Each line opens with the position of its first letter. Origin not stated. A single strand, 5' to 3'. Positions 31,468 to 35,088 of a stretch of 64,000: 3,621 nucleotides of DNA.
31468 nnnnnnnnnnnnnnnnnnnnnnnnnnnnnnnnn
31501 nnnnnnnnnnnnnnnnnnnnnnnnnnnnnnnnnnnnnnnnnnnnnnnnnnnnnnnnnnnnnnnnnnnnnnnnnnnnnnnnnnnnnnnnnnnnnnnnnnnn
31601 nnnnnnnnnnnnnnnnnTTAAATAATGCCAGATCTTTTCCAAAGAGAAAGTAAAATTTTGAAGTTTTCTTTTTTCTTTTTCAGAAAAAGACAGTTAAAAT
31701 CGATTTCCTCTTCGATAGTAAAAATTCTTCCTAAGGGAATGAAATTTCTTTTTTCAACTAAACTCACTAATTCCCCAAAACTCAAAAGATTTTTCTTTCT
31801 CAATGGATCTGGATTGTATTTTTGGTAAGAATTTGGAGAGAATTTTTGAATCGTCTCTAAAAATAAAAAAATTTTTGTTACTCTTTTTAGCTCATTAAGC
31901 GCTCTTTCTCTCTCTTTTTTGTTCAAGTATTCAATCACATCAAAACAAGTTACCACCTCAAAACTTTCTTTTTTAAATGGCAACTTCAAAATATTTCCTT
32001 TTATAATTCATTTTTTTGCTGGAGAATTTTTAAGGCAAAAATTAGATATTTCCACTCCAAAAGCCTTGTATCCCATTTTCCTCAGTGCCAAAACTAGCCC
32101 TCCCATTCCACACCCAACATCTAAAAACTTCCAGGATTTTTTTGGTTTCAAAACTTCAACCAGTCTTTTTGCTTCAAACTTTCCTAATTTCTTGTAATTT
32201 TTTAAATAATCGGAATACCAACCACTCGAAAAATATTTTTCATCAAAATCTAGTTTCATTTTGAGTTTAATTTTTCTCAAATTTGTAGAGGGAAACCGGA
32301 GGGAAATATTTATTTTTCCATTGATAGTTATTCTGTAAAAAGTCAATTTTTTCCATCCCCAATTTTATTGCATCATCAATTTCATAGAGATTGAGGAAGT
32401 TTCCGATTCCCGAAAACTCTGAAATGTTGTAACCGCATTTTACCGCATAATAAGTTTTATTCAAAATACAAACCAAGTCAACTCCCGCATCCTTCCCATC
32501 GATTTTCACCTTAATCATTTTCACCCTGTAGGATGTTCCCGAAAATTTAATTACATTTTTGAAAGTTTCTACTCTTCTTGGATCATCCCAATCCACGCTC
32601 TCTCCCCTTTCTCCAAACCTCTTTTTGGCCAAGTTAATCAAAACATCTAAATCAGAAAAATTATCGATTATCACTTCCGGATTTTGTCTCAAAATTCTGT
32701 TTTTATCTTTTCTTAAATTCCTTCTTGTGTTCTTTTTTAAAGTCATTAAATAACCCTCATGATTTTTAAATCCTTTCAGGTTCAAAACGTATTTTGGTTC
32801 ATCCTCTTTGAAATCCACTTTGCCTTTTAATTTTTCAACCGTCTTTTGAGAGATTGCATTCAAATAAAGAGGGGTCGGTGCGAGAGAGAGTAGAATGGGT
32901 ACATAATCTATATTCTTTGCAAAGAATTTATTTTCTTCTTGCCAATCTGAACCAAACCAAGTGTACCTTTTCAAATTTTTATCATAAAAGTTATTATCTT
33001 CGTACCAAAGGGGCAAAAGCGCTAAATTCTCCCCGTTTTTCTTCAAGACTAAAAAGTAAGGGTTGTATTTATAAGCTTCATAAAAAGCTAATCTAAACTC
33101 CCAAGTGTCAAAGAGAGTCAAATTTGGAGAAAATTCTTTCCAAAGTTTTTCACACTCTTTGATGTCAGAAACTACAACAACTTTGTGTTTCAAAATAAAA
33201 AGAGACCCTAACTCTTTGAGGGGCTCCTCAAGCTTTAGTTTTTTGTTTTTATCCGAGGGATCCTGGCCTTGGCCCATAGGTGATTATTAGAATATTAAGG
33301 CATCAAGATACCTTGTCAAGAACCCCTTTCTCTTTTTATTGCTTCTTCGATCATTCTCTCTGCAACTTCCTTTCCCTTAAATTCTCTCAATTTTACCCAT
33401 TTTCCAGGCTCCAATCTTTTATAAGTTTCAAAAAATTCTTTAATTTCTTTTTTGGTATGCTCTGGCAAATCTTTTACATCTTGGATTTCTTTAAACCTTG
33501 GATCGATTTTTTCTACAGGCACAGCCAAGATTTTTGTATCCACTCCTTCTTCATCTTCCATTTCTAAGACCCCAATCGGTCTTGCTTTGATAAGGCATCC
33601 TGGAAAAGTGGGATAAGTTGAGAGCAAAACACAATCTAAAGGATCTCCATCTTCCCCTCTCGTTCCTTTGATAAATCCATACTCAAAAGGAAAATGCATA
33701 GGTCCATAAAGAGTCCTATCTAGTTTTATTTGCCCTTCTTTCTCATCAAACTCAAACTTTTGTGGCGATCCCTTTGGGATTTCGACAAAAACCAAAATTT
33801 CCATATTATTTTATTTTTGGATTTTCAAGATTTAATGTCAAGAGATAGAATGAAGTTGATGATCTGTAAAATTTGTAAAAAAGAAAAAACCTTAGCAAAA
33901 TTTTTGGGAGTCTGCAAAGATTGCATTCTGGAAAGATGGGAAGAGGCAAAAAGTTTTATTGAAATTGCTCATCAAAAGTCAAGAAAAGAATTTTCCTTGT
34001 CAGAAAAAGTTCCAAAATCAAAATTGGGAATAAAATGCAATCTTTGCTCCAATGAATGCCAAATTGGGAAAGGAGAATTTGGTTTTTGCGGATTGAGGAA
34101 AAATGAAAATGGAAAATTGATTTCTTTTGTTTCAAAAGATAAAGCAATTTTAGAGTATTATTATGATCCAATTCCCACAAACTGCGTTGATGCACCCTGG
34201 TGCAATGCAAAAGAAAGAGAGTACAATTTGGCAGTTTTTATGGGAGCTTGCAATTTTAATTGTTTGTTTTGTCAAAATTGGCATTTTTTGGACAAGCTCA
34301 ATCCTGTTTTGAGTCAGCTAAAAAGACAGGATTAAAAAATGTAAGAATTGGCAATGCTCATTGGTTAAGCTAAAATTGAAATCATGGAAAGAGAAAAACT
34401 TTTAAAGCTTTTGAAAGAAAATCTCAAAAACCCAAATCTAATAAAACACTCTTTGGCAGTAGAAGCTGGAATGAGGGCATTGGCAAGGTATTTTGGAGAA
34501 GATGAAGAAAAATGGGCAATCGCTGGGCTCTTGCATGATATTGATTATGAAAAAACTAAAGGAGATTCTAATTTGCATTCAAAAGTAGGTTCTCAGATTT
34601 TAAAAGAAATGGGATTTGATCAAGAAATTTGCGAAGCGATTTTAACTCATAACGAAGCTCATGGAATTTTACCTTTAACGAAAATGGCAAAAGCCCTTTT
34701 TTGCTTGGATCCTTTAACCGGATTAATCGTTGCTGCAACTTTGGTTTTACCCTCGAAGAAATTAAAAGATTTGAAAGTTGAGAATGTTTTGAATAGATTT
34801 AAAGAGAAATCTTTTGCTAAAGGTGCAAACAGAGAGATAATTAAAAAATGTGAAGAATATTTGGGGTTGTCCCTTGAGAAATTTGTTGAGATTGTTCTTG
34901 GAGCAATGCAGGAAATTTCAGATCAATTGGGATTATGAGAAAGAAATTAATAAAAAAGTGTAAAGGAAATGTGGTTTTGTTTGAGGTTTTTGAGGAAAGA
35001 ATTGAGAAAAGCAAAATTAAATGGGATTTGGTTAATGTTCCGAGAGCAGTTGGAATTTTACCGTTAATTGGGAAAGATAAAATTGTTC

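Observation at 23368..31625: Reverse gyrase and intein-bearing Hel308 helicase are adjacent: an archaeal-type DNA-maintenance island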

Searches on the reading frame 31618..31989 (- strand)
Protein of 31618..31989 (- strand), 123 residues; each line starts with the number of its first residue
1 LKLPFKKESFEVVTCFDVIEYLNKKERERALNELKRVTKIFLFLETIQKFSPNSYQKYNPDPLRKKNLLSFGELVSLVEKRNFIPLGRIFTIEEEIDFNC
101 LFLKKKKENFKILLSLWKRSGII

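Call 3: search_protein_families(library=pfam, proteins=[window:31618-31989:-], max_evalue=0.01)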
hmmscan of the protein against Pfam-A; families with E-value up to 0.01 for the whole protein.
window:31618-31989:- (123 aa): 2 families
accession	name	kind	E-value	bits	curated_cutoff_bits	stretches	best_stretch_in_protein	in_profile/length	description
PF08241.18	Methyltransf_11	-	5.3e-07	30.6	21.2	1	2-39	53-88/95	Methyltransferase domain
PF13649.12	Methyltransf_25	-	1.3e-05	26.2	27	1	2-39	57-94/97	Methyltransferase domain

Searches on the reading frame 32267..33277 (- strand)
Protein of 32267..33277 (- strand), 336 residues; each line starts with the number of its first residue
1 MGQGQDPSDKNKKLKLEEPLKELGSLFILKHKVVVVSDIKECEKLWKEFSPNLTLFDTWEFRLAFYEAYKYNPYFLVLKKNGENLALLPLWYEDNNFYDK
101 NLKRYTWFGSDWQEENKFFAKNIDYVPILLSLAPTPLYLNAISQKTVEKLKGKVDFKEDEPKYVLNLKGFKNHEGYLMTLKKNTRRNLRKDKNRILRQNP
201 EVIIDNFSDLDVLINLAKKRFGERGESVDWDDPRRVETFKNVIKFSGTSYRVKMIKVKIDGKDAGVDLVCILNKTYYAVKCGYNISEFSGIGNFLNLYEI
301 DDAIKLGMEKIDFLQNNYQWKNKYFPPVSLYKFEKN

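Call 3: search_protein_families(library=pfam, proteins=[window:32267-33277:-], max_evalue=0.01)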
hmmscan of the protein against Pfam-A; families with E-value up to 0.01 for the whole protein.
window:32267-33277:- (336 aa): 2 families
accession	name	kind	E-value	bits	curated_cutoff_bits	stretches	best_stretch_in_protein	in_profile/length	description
PF13480.13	Acetyltransf_6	-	1.3e-11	45.2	22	1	182-321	1-142/143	Acetyltransferase (GNAT) domain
PF04339.18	FemAB_like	-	0.001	18.8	27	1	156-202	155-201/369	Peptidogalycan biosysnthesis/recognition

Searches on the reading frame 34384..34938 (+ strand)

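Call 58: search_protein_families(library=pfam, proteins=[window:34384-34938:+], max_evalue=0.0001)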
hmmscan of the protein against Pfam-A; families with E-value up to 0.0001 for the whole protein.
window:34384-34938:+ (184 aa): 2 families
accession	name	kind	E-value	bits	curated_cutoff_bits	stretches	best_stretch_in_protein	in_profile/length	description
PF01966.28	HD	-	4.7e-14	53.1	22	1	20-96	2-92/116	HD domain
PF08668.18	HDOD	-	7.7e-06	26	22.9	0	13-53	89-130/196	HDOD domain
